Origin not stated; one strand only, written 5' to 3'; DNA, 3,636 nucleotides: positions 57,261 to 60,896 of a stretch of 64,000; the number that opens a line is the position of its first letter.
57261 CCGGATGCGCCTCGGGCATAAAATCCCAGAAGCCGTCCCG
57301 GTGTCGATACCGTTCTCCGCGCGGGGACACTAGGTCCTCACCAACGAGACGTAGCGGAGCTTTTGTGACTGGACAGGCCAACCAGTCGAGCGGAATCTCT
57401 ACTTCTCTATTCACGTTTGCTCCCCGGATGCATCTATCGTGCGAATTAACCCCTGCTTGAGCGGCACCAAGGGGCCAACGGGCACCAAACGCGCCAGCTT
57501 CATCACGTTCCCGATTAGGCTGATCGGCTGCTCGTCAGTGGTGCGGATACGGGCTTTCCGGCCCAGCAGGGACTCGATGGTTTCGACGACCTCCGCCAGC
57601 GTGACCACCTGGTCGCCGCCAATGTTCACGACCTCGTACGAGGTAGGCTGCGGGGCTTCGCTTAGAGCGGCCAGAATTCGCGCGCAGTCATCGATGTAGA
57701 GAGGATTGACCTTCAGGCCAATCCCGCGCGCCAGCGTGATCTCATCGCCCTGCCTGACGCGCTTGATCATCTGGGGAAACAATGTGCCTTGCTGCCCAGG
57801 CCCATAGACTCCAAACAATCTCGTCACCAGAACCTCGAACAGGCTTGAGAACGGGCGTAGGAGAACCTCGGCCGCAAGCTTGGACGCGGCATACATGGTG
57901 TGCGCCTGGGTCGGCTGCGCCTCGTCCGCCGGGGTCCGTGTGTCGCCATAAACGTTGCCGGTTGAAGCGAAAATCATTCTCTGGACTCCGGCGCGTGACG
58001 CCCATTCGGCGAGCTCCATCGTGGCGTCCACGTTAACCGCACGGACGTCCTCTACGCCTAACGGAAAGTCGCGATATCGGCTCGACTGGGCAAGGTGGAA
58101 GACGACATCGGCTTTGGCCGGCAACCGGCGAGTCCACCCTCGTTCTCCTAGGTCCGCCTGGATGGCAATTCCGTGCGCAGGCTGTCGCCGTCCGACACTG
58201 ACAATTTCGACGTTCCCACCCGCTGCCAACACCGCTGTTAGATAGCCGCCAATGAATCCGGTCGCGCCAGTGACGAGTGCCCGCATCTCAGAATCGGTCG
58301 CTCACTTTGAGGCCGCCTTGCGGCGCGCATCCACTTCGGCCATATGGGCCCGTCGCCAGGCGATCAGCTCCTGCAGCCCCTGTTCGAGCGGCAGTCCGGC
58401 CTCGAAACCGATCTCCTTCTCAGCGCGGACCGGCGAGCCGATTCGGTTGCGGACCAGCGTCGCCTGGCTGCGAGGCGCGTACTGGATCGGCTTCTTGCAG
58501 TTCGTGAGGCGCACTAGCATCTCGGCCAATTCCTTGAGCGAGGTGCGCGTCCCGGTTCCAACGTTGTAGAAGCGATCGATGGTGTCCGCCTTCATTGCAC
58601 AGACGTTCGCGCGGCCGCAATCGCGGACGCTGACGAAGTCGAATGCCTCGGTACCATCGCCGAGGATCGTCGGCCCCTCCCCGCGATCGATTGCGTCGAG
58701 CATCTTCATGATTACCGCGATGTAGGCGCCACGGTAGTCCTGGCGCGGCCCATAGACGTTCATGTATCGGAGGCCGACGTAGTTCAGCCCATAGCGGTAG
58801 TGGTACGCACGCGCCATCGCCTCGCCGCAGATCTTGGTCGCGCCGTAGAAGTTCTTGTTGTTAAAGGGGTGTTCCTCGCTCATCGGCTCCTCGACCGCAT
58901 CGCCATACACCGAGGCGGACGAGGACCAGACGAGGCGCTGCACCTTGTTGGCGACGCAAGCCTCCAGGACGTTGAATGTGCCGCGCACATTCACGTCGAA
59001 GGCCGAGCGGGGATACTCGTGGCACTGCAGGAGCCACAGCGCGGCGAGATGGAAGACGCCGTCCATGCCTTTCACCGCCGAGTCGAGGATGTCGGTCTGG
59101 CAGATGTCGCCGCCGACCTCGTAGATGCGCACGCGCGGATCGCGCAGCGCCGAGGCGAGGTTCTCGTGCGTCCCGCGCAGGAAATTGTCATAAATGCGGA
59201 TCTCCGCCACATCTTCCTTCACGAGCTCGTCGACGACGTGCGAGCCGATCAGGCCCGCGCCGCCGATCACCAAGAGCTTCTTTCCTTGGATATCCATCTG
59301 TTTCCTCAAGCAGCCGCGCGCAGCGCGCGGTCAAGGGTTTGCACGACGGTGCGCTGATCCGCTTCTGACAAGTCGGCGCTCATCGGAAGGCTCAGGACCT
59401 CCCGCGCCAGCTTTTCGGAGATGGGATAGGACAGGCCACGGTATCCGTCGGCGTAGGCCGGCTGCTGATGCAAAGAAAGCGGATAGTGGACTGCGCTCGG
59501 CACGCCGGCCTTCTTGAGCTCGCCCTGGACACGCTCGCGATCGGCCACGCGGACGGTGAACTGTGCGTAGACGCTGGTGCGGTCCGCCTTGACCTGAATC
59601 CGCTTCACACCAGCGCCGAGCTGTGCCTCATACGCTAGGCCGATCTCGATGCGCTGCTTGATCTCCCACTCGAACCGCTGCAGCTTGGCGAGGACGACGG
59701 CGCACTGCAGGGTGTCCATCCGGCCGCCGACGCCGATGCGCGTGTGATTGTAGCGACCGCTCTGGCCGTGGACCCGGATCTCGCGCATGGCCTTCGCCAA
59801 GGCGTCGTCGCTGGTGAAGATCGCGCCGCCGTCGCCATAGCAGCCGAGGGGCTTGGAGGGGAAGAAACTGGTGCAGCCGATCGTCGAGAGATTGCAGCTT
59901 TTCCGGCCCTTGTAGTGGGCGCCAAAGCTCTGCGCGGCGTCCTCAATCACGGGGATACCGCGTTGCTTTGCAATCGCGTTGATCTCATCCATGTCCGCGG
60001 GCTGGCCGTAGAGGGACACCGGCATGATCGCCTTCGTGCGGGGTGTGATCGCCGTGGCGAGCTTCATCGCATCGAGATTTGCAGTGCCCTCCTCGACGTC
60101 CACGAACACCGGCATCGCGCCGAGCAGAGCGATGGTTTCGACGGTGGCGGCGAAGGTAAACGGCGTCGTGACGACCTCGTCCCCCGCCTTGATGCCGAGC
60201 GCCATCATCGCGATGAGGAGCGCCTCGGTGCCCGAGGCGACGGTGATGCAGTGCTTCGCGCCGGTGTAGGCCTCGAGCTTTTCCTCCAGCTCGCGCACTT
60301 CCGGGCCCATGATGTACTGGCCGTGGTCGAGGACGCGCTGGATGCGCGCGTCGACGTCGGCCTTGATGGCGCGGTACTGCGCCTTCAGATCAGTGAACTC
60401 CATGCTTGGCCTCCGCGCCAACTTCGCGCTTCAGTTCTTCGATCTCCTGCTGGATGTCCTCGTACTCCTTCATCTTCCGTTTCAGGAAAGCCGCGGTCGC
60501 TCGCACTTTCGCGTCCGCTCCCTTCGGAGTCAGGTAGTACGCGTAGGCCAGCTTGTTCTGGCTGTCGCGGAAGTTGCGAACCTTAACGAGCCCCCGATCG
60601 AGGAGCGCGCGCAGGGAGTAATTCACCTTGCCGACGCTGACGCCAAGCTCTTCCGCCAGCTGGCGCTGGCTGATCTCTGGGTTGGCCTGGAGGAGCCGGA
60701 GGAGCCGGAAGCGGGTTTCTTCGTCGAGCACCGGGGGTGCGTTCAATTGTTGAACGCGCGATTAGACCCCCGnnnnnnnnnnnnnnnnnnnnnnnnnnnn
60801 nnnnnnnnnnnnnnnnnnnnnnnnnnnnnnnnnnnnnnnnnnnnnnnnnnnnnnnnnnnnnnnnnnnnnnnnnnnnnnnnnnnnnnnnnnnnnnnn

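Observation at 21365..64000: About 42-kb ABC-transporter-type surface-glycan locus in two back-to-back minus-strand gene arrays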

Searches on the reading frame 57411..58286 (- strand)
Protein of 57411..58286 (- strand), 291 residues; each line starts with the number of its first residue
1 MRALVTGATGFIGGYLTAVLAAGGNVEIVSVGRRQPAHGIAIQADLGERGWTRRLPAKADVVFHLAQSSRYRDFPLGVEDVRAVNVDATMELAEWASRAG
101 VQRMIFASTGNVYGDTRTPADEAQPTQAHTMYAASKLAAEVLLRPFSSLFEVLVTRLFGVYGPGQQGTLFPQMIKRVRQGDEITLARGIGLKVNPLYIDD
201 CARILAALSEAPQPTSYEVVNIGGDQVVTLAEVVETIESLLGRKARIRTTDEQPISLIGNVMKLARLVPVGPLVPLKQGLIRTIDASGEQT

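Call 7: search_protein_families(library=pfam, proteins=[window:57411-58286:-], max_evalue=0.001)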
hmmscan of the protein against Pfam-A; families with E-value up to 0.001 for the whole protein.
window:57411-58286:- (291 aa): 8 families
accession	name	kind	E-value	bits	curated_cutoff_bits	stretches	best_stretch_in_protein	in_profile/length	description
PF01370.27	Epimerase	-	1e-39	136.8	20.9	1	3-223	1-240/240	NAD dependent epimerase/dehydratase family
PF16363.11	GDP_Man_Dehyd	-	1.6e-20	74.3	27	1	4-245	1-270/332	GDP-mannose 4,6 dehydratase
PF04321.23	RmlD_sub_bind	-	3.4e-15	56.3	27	1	1-243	1-233/287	RmlD substrate binding domain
PF07993.18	NAD_binding_4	-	1.3e-10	41.3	20.1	1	53-167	83-214/258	Male sterility protein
PF01073.25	3Beta_HSD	-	4.5e-10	39.4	22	1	4-205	1-227/280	3-beta hydroxysteroid dehydrogenase/isomerase family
PF05368.20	NmrA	-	2.2e-07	31.2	27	1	4-250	6-243/298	NmrA-like family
PF13460.12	NAD_binding_10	-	6.9e-07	29.7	27.2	1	7-144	1-132/184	NAD(P)H-binding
PF02719.21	Polysacc_synt_2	-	0.00011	22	20.2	0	58-187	77-196/293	Polysaccharide biosynthesis protein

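Call 15: search_protein_families(library=ncbifam, proteins=[window:57411-58286:-], max_evalue=0.00001)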
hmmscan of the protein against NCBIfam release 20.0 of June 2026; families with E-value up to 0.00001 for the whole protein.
window:57411-58286:- (291 aa): 17 families
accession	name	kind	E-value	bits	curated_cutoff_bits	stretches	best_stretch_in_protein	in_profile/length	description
TIGR04180.1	EDH_00030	hypoth_equivalog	6e-24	84.6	475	1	4-252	2-267/297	NAD-dependent 4,6-dehydratase LegB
TIGR01179.1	galE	equivalog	4e-18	65.3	262.3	1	3-169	2-185/332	UDP-glucose 4-epimerase GalE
TIGR01181.1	dTDP_gluc_dehyt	equivalog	8.2e-18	64.5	365.1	1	3-247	2-268/321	dTDP-glucose 4,6-dehydratase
TIGR01214.1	rmlD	equivalog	6.6e-17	61.5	224.05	1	3-255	2-241/285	dTDP-4-dehydrorhamnose reductase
TIGR03466.1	HpnA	hypoth_equivalog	4e-14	52.2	367.65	1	1-274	1-280/327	hopanoid-associated sugar epimerase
NF042423.1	oxyalk_red_Shew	equivalog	5.2e-14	52.1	580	1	2-238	10-254/331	2-alkyl-3-oxoalkanoate reductase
TIGR01746.1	Thioester-redct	subfamily_domain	1.2e-13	51.1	213.35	1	53-252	83-291/371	thioester reductase domain-containing protein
TIGR02197.1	heptose_epim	equivalog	1.2e-12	47.7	274.6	1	4-250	2-269/316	ADP-glyceromanno-heptose 6-epimerase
NF042422.1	oxyalk_red_OleD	equivalog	3.1e-12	46.5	580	1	1-204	1-210/329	2-alkyl-3-oxoalkanoate reductase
NF043036.1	ErythonDh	equivalog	1.1e-09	38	325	1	1-147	1-164/321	D-erythronate dehydrogenase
TIGR01777.1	yfcH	hypoth_equivalog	1e-08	35.1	207.35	1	4-253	2-253/292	TIGR01777 family oxidoreductase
NF007582.0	PRK10217.1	equivalog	1.4e-08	34.2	698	1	100-245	125-274/355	dTDP-glucose 4,6-dehydratase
NF047837.1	UDPAcbARedWbcJ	equivalog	3.7e-07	29.4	500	1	1-211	1-186/372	UDP-2-acetamido-2,6-beta-L-arabino-hexul-4-ose reductase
NF007956.0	PRK10675.1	subfamily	3.4e-06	26.4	394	0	84-144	99-161/338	UDP-glucose 4-epimerase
NF047922.1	GDPFucSynFcl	equivalog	5.1e-06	26.1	500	0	187-283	200-297/308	GDP-L-fucose synthase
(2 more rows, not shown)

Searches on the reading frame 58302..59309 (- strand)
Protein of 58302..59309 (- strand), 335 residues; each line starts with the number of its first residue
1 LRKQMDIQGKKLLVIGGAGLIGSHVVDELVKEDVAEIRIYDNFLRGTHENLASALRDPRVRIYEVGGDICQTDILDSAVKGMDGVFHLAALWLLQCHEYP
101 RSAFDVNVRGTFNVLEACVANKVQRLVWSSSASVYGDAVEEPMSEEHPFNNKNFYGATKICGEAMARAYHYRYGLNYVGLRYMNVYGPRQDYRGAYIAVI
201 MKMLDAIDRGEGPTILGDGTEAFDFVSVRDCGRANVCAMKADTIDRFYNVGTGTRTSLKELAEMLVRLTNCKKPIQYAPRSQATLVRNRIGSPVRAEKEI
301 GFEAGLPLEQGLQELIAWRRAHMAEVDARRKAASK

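Call 7: search_protein_families(library=pfam, proteins=[window:58302-59309:-], max_evalue=0.001)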
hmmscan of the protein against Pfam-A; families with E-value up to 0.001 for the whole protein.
window:58302-59309:- (335 aa): 9 families
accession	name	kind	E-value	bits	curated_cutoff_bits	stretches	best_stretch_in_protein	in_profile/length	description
PF01370.27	Epimerase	-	6e-49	167.1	20.9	1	13-251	2-240/240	NAD dependent epimerase/dehydratase family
PF16363.11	GDP_Man_Dehyd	-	1.4e-43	150.1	27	1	13-314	1-331/332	GDP-mannose 4,6 dehydratase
PF01073.25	3Beta_HSD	-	3.9e-30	105.3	22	1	13-241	1-231/280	3-beta hydroxysteroid dehydrogenase/isomerase family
PF02719.21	Polysacc_synt_2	-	6.4e-18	65.4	20.2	1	13-273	2-251/293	Polysaccharide biosynthesis protein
PF13460.12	NAD_binding_10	-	1.2e-11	45.3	27.2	1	16-182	1-143/184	NAD(P)H-binding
PF07993.18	NAD_binding_4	-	1.9e-11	44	20.1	1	31-228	18-251/258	Male sterility protein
PF04321.23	RmlD_sub_bind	-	5.6e-11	42.5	27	1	11-188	2-154/287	RmlD substrate binding domain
PF05368.20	NmrA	-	1.2e-08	35.4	27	1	10-132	3-108/298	NmrA-like family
PF08659.16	KR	-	6e-05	23.5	22.6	1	13-137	4-143/180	KR domain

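Call 15: search_protein_families(library=ncbifam, proteins=[window:58302-59309:-], max_evalue=0.00001)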
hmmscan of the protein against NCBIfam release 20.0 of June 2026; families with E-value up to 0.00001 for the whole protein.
window:58302-59309:- (335 aa): 26 families (the best 25 are shown)
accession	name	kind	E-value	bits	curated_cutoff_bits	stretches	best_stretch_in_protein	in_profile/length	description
TIGR01179.1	galE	equivalog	5.5e-44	150.3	262.3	1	11-322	1-328/332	UDP-glucose 4-epimerase GalE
TIGR04180.1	EDH_00030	hypoth_equivalog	7.4e-42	143.4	475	1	13-275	2-262/297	NAD-dependent 4,6-dehydratase LegB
TIGR02197.1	heptose_epim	equivalog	6.3e-40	137.3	274.6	1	12-280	1-271/316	ADP-glyceromanno-heptose 6-epimerase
TIGR01181.1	dTDP_gluc_dehyt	equivalog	2e-37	129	365.1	1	11-322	1-314/321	dTDP-glucose 4,6-dehydratase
NF011728.1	PRK15181.1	equivalog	5e-32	111.3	760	1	2-265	8-278/348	Vi polysaccharide biosynthesis UDP-N-acetylglucosaminuronic acid C-4 epimerase TviC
NF008360.0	PRK11150.1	equivalog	1.3e-26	93.6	452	1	12-277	2-261/310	ADP-glyceromanno-heptose 6-epimerase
NF047922.1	GDPFucSynFcl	equivalog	9.2e-25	87.7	500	1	98-319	72-301/308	GDP-L-fucose synthase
NF007956.0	PRK10675.1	subfamily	1.3e-21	77.1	394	1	11-322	2-332/338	UDP-glucose 4-epimerase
NF043036.1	ErythonDh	equivalog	1.1e-19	70.9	325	1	11-172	2-166/321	D-erythronate dehydrogenase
TIGR03466.1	HpnA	hypoth_equivalog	2.2e-19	69.5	367.65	1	11-282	2-259/327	hopanoid-associated sugar epimerase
NF042423.1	oxyalk_red_Shew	equivalog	1.5e-18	66.9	580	1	4-190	3-179/331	2-alkyl-3-oxoalkanoate reductase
NF007582.0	PRK10217.1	equivalog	2.6e-17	63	698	1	10-294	2-299/355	dTDP-glucose 4,6-dehydratase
NF042422.1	oxyalk_red_OleD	equivalog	1.5e-16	60.7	580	1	11-264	2-245/329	2-alkyl-3-oxoalkanoate reductase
NF007490.0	PRK10084.1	subfamily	2.6e-16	59.6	649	1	11-320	2-335/361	dTDP-glucose 4,6-dehydratase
TIGR03589.1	PseB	equivalog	2e-15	56.6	407.75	1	8-189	3-172/324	UDP-N-acetylglucosamine 4,6-dehydratase (inverting)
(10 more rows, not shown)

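Call 22: search_solved_structures(query=window:58302-59309:-, max_evalue=1e-20)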
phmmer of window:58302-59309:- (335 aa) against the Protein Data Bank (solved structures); distinct sequences matched with E-value up to 1e-20: 48.
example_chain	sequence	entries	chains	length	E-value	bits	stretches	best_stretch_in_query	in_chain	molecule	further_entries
6dnt_A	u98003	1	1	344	1.4e-43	152.5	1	7-283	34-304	NAD-dependent epimerase/dehydratase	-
10ke_A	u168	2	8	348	3.8e-41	144.6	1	4-319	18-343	Capsular polysaccharide biosynthesis protein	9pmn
4zrm_A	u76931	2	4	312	1.8e-36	129.2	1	11-319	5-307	UDP-glucose 4-epimerase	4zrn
3ru7_A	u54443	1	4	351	5.9e-36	127.5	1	4-266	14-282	WbgU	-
3ru9_A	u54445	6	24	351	6.1e-36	127.5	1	4-266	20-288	WbgU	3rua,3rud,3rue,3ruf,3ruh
3lu1_A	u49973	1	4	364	6.8e-36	127.3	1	4-266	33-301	WbgU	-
3ruc_A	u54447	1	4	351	7.1e-36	127.2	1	4-265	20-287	WbgU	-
6wjb_A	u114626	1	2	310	1.1e-34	123.3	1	9-289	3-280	NAD-dependent epimerase/dehydratase family protein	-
1sb8_A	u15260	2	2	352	1.4e-34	123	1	1-262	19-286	wbpP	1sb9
6wj9_A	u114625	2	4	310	1.1e-33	120.1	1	9-289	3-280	NAD-dependent epimerase/dehydratase family protein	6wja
6kv9_A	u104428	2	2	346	3.4e-33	118.4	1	6-324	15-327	MoeE5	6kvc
8rdg_A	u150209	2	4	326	1.4e-30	109.9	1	11-270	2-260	SDR family NAD(P)-dependent oxidoreductase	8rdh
8rdi_A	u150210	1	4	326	4.9e-30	108.1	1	11-270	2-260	SDR family NAD(P)-dependent oxidoreductase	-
2p5u_A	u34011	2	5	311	9.4e-30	107.1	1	11-306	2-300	UDP-glucose 4-epimerase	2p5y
3icp_A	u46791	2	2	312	3.5e-29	105.2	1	11-280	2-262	NAD-dependent epimerase/dehydratase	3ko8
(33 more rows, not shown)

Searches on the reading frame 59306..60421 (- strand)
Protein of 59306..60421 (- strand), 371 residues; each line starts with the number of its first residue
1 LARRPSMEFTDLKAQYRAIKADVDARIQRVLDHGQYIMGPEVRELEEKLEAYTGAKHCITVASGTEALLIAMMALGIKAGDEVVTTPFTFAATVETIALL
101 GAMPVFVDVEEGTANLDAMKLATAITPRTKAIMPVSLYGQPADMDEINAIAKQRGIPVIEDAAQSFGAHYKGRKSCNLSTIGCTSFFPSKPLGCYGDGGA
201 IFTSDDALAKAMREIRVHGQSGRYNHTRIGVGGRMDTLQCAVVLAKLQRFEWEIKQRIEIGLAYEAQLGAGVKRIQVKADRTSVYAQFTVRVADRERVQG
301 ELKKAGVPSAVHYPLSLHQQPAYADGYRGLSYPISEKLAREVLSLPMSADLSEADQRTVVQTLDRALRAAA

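Call 7: search_protein_families(library=pfam, proteins=[window:59306-60421:-], max_evalue=0.001)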
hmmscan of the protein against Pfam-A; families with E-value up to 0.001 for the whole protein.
window:59306-60421:- (371 aa): 5 families
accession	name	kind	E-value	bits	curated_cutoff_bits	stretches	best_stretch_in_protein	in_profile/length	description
PF01041.23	DegT_DnrJ_EryC1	-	1.6e-118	396.5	19.8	1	19-363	3-359/360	DegT/DnrJ/EryC1/StrS aminotransferase family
PF01212.27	Beta_elim_lyase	-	5.9e-12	45.9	27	1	25-220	17-228/288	Beta-eliminating lyase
PF01053.26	Cys_Met_Meta_PP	-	3.3e-09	36.2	27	1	38-163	50-175/381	Cys/Met metabolism PLP-dependent enzyme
PF00155.27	Aminotran_1_2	-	1.2e-07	31.7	19.7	1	43-216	45-245/361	Aminotransferase class I and II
PF00266.25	Aminotran_5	-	2.5e-07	30.5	21.5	1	41-197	44-208/371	Aminotransferase class-V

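Call 15: search_protein_families(library=ncbifam, proteins=[window:59306-60421:-], max_evalue=0.00001)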
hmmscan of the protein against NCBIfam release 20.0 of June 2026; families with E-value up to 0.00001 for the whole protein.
window:59306-60421:- (371 aa): 31 families (the best 25 are shown)
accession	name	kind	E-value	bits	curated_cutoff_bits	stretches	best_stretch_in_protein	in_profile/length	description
TIGR03588.1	PseC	equivalog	2e-70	237.6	423.5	1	21-366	12-379/380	UDP-4-amino-4,6-dideoxy-N-acetyl-beta-L-altrosamine transaminase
NF008658.2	PRK11658.1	equivalog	6.4e-60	202.8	631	1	24-365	17-375/379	UDP-4-amino-4-deoxy-L-arabinose aminotransferase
NF008687.0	PRK11706.1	equivalog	1.5e-57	195.1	375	1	42-365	33-372/375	dTDP-4-amino-4,6-dideoxygalactose transaminase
TIGR04181.1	NHT_00031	hypoth_equivalog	2.1e-56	191.3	420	1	38-348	28-359/359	LegC family aminotransferase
TIGR04427.1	PLP_DesI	equivalog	1.6e-49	169.1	650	1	24-363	35-379/390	dTDP-4-dehydro-6-deoxyglucose aminotransferase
TIGR02379.1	ECA_wecE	subfamily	6.1e-46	156.9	434.85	1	40-365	31-373/376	dTDP-4-amino-4,6-dideoxy-D-glucose transaminase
NF011936.0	PRK15407.1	equivalog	2.9e-40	138.3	423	1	23-220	49-252/440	lipopolysaccharide biosynthesis protein RfbH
TIGR01326.1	OAH_OAS_sulfhy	subfamily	8.7e-11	41.2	495.1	1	37-163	54-180/418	O-acetylhomoserine aminocarboxypropyltransferase/cysteine synthase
NF004770.0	PRK06108.1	subfamily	7.6e-10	38.2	422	1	49-157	90-205/396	pyridoxal phosphate-dependent aminotransferase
NF006003.0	PRK08133.1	equivalog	2.2e-09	36.5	522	1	39-161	65-187/396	O-succinylhomoserine sulfhydrylase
NF006569.0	PRK09082.1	subfamily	5e-09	35.7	420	1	51-161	86-202/386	methionine aminotransferase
NF006488.0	PRK08912.1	equivalog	5e-09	35.6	498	1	59-134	90-168/387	aminotransferase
NF006096.0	PRK08248.1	equivalog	8.2e-09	34.6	726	1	36-163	60-187/431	homocysteine synthase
NF004621.0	PRK05957.1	equivalog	2.6e-08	33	498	1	55-165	88-203/389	pyridoxal phosphate-dependent aminotransferase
NF004650.0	PRK05994.1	equivalog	3.4e-08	32.7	667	1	37-162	60-185/427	O-acetylhomoserine aminocarboxypropyltransferase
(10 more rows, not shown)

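Call 66: search_solved_structures(query=window:59306-60403:-, max_evalue=1e-40)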
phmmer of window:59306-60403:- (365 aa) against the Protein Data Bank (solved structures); distinct sequences matched with E-value up to 1e-40: 27.
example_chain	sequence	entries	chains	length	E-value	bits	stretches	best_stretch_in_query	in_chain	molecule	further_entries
3nyu_A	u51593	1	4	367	6.7e-132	443.1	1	1-353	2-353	Aminotransferase WbpE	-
3nu7_A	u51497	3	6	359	7.5e-132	443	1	1-351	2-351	Aminotransferase WbpE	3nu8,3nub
3nys_A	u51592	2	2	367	4.7e-131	440.4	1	1-353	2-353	Aminotransferase WbpE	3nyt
8e75_A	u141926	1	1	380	6.6e-125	420.2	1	1-354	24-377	DegT/DnrJ/EryC1/StrS aminotransferase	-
8e77_A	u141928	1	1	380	6.6e-125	420.2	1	1-354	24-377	DegT/DnrJ/EryC1/StrS aminotransferase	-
7b0d_A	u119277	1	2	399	3.1e-88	299.6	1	2-354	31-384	Glutamine--scyllo-inositol transaminase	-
4qgr_A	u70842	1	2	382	4e-82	279.5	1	1-355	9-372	DegT/DnrJ/EryC1/StrS aminotransferase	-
2oga_A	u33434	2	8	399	1.3e-77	264.7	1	2-353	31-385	Transaminase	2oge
7n63_A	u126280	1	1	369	7.4e-67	229.3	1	2-359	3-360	Putative aminotransferase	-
3frk_A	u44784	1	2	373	2.6e-66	227.5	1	3-348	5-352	QdtB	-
5u1z_A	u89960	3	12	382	2e-55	191.8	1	10-358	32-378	Putative aminotransferase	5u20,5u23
3bn1_A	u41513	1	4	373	2.6e-55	191.4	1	33-361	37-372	Perosamine synthetase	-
3dr7_A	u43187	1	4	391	3.1e-55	191.1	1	33-361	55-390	Putative perosamine synthetase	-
3dr4_A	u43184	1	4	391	1.3e-54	189.1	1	33-361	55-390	Putative perosamine synthetase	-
5u21_A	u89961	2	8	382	1.3e-54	189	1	10-358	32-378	Putative aminotransferase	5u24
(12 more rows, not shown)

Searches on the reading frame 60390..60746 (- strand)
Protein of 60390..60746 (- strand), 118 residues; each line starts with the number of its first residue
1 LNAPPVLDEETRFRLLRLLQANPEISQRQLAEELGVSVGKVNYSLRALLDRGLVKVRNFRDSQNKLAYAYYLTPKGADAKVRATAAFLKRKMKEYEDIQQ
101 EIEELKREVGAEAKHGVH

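Call 7: search_protein_families(library=pfam, proteins=[window:60390-60746:-], max_evalue=0.001)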
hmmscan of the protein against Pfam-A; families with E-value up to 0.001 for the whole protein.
window:60390-60746:- (118 aa): 15 families
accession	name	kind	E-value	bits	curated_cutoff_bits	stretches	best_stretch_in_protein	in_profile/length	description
PF13412.12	HTH_24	-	4.3e-16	58.7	21.9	1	9-55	2-48/48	Winged helix-turn-helix DNA-binding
PF12802.13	MarR_2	-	3.2e-09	37.2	27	1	12-57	7-53/61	MarR family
PF12840.13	HTH_20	-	1.5e-08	34.9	27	1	7-57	1-51/51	Helix-turn-helix domain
PF01047.28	MarR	-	4.7e-08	33.3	24.6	1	10-56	3-49/59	MarR family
PF01022.26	HTH_5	-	9.3e-08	32.3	22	1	10-55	2-46/47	Bacterial regulatory protein, arsR family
PF13404.12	HTH_AsnC-type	-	2e-07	31.1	27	1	14-48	7-41/42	AsnC-type helix-turn-helix domain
PF25212.1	HVO_A0114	-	3.6e-07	30.3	27.6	1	10-58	22-70/84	HVO_A0114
PF02002.24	TFIIE_alpha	-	3.2e-06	27.4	22.9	1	9-91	12-95/105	TFIIE alpha subunit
PF01978.25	TrmB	-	2.1e-05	24.7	25.6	1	18-60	17-58/68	Sugar-specific transcriptional regulator TrmB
PF13601.12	HTH_34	-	9.7e-05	22.9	27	1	12-81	2-70/80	Winged helix DNA-binding domain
PF08279.18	HTH_11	-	0.00018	21.7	25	1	12-39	2-30/55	HTH domain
PF25213.1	HVO_A0261_N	-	0.0002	21.6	35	1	10-77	11-68/86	HVO_A0261 N-terminal domain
PF13545.12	HTH_Crp_2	-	0.00042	20.7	27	1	23-58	21-56/70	Crp-like helix-turn-helix domain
PF00392.27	GntR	-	0.0006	19.9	27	1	20-58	19-58/64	Bacterial regulatory proteins, gntR family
PF09339.16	HTH_IclR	-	0.00082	19.5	22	0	13-55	6-49/52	IclR helix-turn-helix domain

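Call 69: search_protein_families(library=ncbifam, proteins=[window:60390-60746:-], max_evalue=0.000001)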
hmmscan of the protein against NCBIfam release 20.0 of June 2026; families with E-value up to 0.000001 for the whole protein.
window:60390-60746:- (118 aa): 3 families
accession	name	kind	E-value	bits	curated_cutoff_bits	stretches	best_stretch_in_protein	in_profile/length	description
TIGR04176.1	MarR_EPS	equivalog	5.8e-46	154.9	88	1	8-109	2-103/105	MarR family EPS-associated transcriptional regulator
NF033788.1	HTH_metalloreg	subfamily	4.4e-07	29.6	55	1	6-57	7-58/77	metalloregulator ArsR/SmtB family transcription factor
NF053606.1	Sta1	subfamily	8.4e-07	29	80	0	10-75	20-87/100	Sta1 family transcriptional regulator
